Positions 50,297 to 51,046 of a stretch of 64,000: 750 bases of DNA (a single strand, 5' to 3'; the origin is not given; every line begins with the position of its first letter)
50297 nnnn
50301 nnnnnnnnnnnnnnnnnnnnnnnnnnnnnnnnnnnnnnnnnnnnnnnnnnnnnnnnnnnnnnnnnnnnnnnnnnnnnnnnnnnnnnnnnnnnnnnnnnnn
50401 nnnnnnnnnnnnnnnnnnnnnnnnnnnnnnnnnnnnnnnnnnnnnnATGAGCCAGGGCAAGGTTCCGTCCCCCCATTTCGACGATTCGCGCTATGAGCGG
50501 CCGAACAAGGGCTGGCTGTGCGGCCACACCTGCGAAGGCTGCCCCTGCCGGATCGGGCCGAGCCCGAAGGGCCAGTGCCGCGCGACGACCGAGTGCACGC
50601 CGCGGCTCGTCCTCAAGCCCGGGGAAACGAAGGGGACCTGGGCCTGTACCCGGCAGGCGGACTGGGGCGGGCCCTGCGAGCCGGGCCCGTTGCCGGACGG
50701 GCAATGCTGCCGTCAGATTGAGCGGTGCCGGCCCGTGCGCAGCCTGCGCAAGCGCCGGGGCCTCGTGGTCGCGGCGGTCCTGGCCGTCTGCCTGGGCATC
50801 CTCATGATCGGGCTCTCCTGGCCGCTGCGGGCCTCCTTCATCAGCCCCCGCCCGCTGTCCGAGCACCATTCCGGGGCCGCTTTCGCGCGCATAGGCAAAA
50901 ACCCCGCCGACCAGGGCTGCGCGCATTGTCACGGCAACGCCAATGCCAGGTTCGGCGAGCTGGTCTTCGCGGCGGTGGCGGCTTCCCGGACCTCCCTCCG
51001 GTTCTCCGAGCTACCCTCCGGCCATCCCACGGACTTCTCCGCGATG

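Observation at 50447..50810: Eleven-cysteine N-terminal domain on the cytoplasmic side of a decaheme cytochrome anchor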

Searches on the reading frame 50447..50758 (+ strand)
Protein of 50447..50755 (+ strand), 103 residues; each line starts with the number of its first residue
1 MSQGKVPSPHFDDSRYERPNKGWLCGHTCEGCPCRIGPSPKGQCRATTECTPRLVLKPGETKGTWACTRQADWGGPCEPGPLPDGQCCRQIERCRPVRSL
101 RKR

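Call 21: find_related_loci(query=A1, collection=genome_contigs, flank=8000)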
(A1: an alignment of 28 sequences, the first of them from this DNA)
Query A1 (103 aa) in genome_contigs; peptide patterns used: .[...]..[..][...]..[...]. (x = any residue, [..] = any of these).
226 stretches matched a pattern; 213 encode a relative of the query (tblastn E <= 1e-3); the best 80 are kept; 80 distinct loci.
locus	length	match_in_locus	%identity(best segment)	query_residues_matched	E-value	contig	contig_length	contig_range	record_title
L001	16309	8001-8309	79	1-103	1e-53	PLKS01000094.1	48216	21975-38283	MAG: Opitutaceae bacterium isolate palsa_1470 73.20120800_P2M.6_contig_1678, whole genome shotgun sequence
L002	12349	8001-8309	76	1-103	1e-51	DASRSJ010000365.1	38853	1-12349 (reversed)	MAG TPA_asm: Opitutaceae bacterium isolate SMAG_U5727 k141_3941311, whole genome shotgun sequence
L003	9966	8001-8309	78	1-103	2e-51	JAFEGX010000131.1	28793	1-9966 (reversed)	MAG: Verrucomicrobia bacterium isolate SZAS TMP-19 CK_MAG-35__131__length-28793, whole genome shotgun sequence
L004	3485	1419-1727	74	1-103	5e-51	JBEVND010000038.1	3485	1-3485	MAG: Rariglobus sp. isolate T4R4BO_autometa_bin_0006 T4R4BO_autometa_bin_0006_k133_2520824, whole genome shotgun sequenc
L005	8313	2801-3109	73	1-103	2e-50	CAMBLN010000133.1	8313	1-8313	MAG: Opitutus sp. GAS368 isolate ZE-03apr19-77 genome assembly, contig: ZE-03apr19-C19269, whole genome shotgun sequence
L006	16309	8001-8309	73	1-103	6e-50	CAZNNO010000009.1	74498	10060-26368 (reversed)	MAG TPA_asm: uncultured Opitutaceae bacterium isolate binchicken_co162_62 genome assembly, contig: NODE_464_length_74498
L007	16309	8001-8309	73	1-103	1e-49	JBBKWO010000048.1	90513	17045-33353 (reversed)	MAG: Opitutaceae bacterium isolate metabat_bins.276 k119_3347565, whole genome shotgun sequence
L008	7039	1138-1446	74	1-103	5e-49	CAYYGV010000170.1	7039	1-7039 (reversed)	MAG TPA_asm: uncultured Opitutaceae bacterium isolate SRP262948_co1_81 genome assembly, contig: NODE_11844_length_7039_c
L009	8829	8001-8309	73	1-103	2e-48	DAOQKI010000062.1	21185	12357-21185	MAG TPA_asm: Opitutaceae bacterium isolate AMR_MDS_0578 NODE_1083_length_21185_cov_7.619688, whole genome shotgun sequen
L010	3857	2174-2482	71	1-103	4e-47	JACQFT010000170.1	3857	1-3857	MAG: Opitutia bacterium isolate NC_groundwater_1054_Pr1_S-0.65um_67_12 Montesol18_Sp65_coassembly_scaffold_1020424, whol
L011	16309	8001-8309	69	1-103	8e-47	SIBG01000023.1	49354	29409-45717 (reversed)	MAG: Opitutus sp. isolate Baikal-deep-G227 BACOMB-C2829, whole genome shotgun sequence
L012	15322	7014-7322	69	1-103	2e-46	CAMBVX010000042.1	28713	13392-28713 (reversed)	MAG: Opitutus sp. GAS368 isolate MoH-02may19-181 genome assembly, contig: MoH-02may19-C2247, whole genome shotgun sequen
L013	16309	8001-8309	70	1-103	3e-46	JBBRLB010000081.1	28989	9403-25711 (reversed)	MAG: Opitutales bacterium isolate La1_concoct.220 LA1C_C.220_k141_1653706L_28989_cov_13.0000, whole genome shotgun seque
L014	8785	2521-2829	69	1-103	5e-46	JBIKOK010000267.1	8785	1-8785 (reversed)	MAG: Opitutaceae bacterium isolate ME2014-11-02_3300042937_group5_bin77 Rohwer_bin2636_scaffold_6344_c1, whole genome sh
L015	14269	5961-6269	69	1-103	6e-46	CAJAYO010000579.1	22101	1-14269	MAG: uncultured Opitutae bacterium isolate Loc090116-9m_bin-1378 genome assembly, contig: bin-1378:579/977, whole genome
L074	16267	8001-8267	51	11-103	6e-26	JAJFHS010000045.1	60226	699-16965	MAG: Hyphomicrobiales bacterium isolate OFTM307 OFTM307_44, whole genome shotgun sequence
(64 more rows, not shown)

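Call 25: search_protein_representatives(alignment_id=A1)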
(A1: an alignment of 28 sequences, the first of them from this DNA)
Query: 28 sequences, 103 profile positions. Proteins with E-value up to 0.001 (for the whole library): 636; up to 1e-10: 536; up to 1e-30: 23. The best 150 are listed.
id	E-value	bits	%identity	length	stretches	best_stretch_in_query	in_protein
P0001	5.5e-44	164.9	-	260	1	1-103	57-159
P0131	4.9e-41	155.4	-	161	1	2-103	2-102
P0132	6.1e-40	151.9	-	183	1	2-103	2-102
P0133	9.5e-38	144.9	-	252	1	2-103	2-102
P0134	1.5e-37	144.2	-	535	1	2-103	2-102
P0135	2.1e-37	143.8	-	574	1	5-102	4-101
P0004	9.5e-37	141.7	-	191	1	9-102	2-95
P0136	2.0e-36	140.6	-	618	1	5-102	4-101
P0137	2.8e-35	137.0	-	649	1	6-102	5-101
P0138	7.7e-35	135.5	-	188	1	2-102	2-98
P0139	9.3e-35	135.3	-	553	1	9-103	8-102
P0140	2.2e-34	134.1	-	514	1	7-103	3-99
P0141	2.6e-34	133.8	-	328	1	2-102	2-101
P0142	3.4e-34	133.5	-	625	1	7-102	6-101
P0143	3.9e-34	133.3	-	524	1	7-103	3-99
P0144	3.9e-34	133.3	-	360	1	2-95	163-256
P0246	2.4e-25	105.0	-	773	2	18-102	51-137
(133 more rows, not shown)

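Call 26: predict_structure(alignment_id=A1)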
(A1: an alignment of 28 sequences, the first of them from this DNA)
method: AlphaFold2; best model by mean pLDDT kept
length: 103 residues; sequences in the alignment: 28
mean_pLDDT: 58.0   pTM: 0.33
mean pLDDT of the five models: 58.0, 56.4, 55.5, 51.6, 44.2
residues with pLDDT >= 90: 0; 70-90: 27; 50-70: 47; < 50: 29
segments of 3 or more residues with pLDDT < 50: 15-23, 25-35, 99-103
pLDDT, mean of each block of 10 residues (from residue 1): 52 47 45 49 55 76 74 68 68 54 36
secondary structure, 60 per line:
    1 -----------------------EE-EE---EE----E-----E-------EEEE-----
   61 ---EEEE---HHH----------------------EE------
elements in order: E52-55 E64-67

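Call 35: search_solved_structures(query=A1, max_evalue=10, show_alignments=3)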
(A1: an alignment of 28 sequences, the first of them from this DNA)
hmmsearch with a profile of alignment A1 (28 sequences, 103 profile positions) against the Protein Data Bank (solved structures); distinct sequences matched with E-value up to 10: 0.

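Call 36: search_protein_families(library=pfam, proteins=[window:50447-50755:+], max_evalue=10)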
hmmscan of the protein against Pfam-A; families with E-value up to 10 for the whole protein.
seq(103 aa): 0 families

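Call 52: predict_structure(alignment_id=A3)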
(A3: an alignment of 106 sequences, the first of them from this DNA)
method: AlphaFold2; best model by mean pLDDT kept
length: 104 residues; sequences in the alignment: 106
mean_pLDDT: 80.5   pTM: 0.54
mean pLDDT of the five models: 80.5, 80.1, 80.0, 79.2, 76.2
residues with pLDDT >= 90: 7; 70-90: 80; 50-70: 15; < 50: 2
segments of 3 or more residues with pLDDT < 50: none
pLDDT, mean of each block of 10 residues (from residue 1): 53 65 83 83 87 90 87 83 87 87 80
secondary structure, 60 per line:
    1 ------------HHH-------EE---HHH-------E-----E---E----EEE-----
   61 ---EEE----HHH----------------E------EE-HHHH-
elements in order: E53-55 E64-66 H100-103

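Call 55: fold_search(model_id=the predicted structure, library=pdb)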
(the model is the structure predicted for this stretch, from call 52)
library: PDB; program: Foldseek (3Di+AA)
matches with E <= 10: 6; with E <= 0.001: 0
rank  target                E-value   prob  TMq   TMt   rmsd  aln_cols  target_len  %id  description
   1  6b0h_I                4.2e+00  0.02  0.17  0.13  12.2        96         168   10  Crystal structure of Pfs25 in complex with the transmission blocking antibody 1262 (released 2017-11-15)
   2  1jvd_A                7.4e+00  0.01  0.12  0.04  14.7        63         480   11  CRYSTAL STRUCTURE OF HUMAN AGX2 COMPLEXED WITH UDPGLCNAC (released 2002-08-29)
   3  5aj3_P                8.5e+00  0.01  0.13  0.12  13.2        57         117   16  Structure of the small subunit of the mammalian mitoribosome (released 2015-04-22)
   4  5lzu_ii               9.0e+00  0.01  0.19  0.08  10.6        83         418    8  Structure of the mammalian ribosomal termination complex with accommodated eRF1 (released 2016-11-30)
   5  4l1u_E                9.6e+00  0.01  0.14  0.12   3.9        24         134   17  Crystal Structure of Human Rtf1 Plus3 Domain in Complex with Spt5 CTR Phosphopeptide (released 2013-10-02)
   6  8x0h_B                9.6e+00  0.01  0.13  0.03   7.7        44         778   23  Human FL Metabotropic glutamate receptor 5, mGlu5-5M with quisqualate, Rcc conformation (released 2024-11-06)

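Call 70: search_protein_families(library=pfam, proteins=[L074:1967-3802:-, L074:4281-5309:+, L074:5364-7157:+, L074:7163-7975:+, L074:10655-11938:-, L074:12320-13699:+, L074:13807-15312:-], max_evalue=0.001)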
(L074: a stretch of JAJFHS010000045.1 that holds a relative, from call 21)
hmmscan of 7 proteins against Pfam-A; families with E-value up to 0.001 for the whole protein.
L074:1967-3802:- (611 aa): 21 families
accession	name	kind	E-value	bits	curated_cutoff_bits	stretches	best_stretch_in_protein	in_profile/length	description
PF13469.12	Sulfotransfer_3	-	1e-38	134.2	27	1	383-562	1-215/216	Sulfotransferase family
PF07719.23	TPR_2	-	6.3e-23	79.4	27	1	69-101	1-33/34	Tetratricopeptide repeat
PF14559.12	TPR_19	-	2.3e-21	76.3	25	2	187-242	6-61/68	Tetratricopeptide repeat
PF13428.12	TPR_14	-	9.8e-20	69.5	23.5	0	212-248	7-43/44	Tetratricopeptide repeat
PF13181.12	TPR_8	-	4.4e-18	64.3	25.7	0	211-233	6-28/34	Tetratricopeptide repeat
PF13432.12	TPR_16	-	8.7e-18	64.9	32.7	2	74-137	2-65/65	Tetratricopeptide repeat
PF00515.34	TPR_1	-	1.2e-15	57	27.8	0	69-100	1-32/34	Tetratricopeptide repeat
PF13431.12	TPR_17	-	2.9e-15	55.6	24.4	0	230-259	3-32/34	Tetratricopeptide repeat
PF00685.33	Sulfotransfer_1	-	1.3e-14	54.7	22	1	383-598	3-234/255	Sulfotransferase domain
PF23914.1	TPR_CcmH_CycH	-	1.5e-12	48.1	42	2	169-271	47-152/158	Cytochrome c-type biogenesis protein H TPR domain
PF13414.12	TPR_11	-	5.2e-12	45.7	26.8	0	115-146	6-37/42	TPR repeat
PF13424.12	TPR_12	-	5.6e-11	42.9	30.1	0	207-271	4-76/77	Tetratricopeptide repeat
PF13174.12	TPR_6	-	3.3e-10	40.4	26.3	0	42-67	7-32/33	Tetratricopeptide repeat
PF13371.12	TPR_9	-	8.3e-10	39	35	0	44-104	4-64/73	Tetratricopeptide repeat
PF13176.12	TPR_7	-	8.4e-10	38.4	27.9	0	212-239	5-34/36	Tetratricopeptide repeat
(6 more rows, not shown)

L074:4281-5309:+ (342 aa): 6 families
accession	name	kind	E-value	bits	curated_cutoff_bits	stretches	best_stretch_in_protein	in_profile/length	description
PF13435.11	Cytochrome_C554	-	1.1e-16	62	20.8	1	49-124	1-84/84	Cytochrome c554 and c-prime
PF22113.1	Mtrc-MtrF_II-IV_dom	-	4.3e-06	26.8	30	0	92-187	4-98/176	Outer membrane cytochrome MtrC/MtrF-like, domains II/IV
PF09699.15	Paired_CXXCH_1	-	4.3e-06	26.7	20.6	0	112-125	2-15/41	Doubled CXXCH motif (Paired_CXXCH_1)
PF14522.11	Cytochrome_C7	-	0.00018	21.7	24.8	0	47-124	13-67/67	Cytochrome c7 and related cytochrome c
PF03264.19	Cytochrom_NNT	-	0.00031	21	24.1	0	85-137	27-86/174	NapC/NirT cytochrome c family, N-terminal region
PF04981.18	NMD3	-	0.00048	20.2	24.9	0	44-87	128-173/243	NMD3 family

L074:5364-7157:+ (597 aa): 11 families
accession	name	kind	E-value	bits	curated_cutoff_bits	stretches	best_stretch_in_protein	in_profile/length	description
PF00027.35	cNMP_binding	-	3.4e-21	75.5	27.5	2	62-101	3-43/89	Cyclic nucleotide-binding domain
PF13247.11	Fer4_11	-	1.6e-12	47.9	26.2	1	477-534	4-62/100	4Fe-4S dicluster domain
PF12838.12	Fer4_7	-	2.2e-12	47.7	27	3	483-529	2-51/52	4Fe-4S dicluster domain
PF13187.11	Fer4_9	-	3.3e-10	40.3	27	2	446-500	1-52/52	4Fe-4S dicluster domain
PF12837.12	Fer4_6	-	3.6e-10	39.7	25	0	441-458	3-20/24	4Fe-4S binding domain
PF13237.11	Fer4_10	-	2.1e-08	34.4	25.5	1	509-575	2-53/53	4Fe-4S dicluster domain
PF12797.12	Fer4_2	-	1.4e-06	28.3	24.5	0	439-458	2-21/22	4Fe-4S binding domain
PF00037.32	Fer4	-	8.3e-06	25.8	21.1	0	509-531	1-23/24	4Fe-4S binding domain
PF25160.1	LdpA_Fe-S-bd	-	1.9e-05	24.8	27.6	0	485-535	4-47/49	LdpA Fe-S cluster-binding domain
PF13484.11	Fer4_16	-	5.4e-05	24.3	30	0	516-576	2-65/66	4Fe-4S double cluster binding domain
PF14697.11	Fer4_21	-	0.0002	21.9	35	0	481-533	6-59/59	4Fe-4S dicluster domain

L074:7163-7975:+ (270 aa): 0 families

L074:10655-11938:- (427 aa): 4 families
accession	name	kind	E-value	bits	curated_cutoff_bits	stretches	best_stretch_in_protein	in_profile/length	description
PF00175.26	NAD_binding_1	-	6.1e-20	72.3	22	1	196-304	1-108/109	Oxidoreductase NAD-binding domain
PF00111.32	Fer2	-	1.3e-10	41.5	21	1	355-420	9-77/77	2Fe-2S iron-sulfur cluster binding domain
PF08030.17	NAD_binding_6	-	6.5e-06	26.7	22.2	1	194-252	4-68/156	Ferric reductase NAD binding domain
PF00970.30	FAD_binding_6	-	2.5e-05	25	21.1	1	86-185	12-99/99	Oxidoreductase FAD-binding domain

L074:12320-13699:+ (459 aa): 2 families
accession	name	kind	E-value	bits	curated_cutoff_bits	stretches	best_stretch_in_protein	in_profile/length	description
PF00208.27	ELFV_dehydrog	-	2.7e-84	283.1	23.4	1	213-457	1-241/241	Glutamate/Leucine/Phenylalanine/Valine dehydrogenase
PF02812.23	ELFV_dehydrog_N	-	1.1e-52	177.6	25.3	1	68-195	1-128/129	Glu/Leu/Phe/Val dehydrogenase, dimerisation domain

L074:13807-15312:- (501 aa): 0 families

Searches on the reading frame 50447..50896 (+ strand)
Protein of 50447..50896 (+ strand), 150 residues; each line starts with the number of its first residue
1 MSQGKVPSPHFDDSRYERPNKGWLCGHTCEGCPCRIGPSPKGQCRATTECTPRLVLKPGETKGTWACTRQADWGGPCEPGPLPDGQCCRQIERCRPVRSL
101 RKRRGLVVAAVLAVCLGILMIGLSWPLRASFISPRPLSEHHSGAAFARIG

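Call 5: find_homologous_proteins(query=window:50447-50896:+, max_evalue=0.001)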
Query seq(150 aa) (150 aa): 10 proteins with E <= 0.001 among 53 candidates.
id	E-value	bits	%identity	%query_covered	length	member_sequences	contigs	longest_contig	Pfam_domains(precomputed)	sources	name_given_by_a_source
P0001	7.9e-58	213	61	99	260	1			-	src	-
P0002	1.6e-55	205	63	93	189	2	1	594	-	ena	-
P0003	4.8e-39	152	62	76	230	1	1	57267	PF01921.25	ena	-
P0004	8.5e-38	148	49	93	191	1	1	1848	-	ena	-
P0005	3.0e-37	146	69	60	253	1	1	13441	-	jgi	-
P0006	2.9e-34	136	61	67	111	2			-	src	-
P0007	8.3e-33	132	71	52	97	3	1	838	-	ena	-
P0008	1.8e-28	117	46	90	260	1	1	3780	-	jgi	jgi:hypothetical protein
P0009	2.4e-28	117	42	88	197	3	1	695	-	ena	-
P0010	1.3e-27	115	47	87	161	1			-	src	-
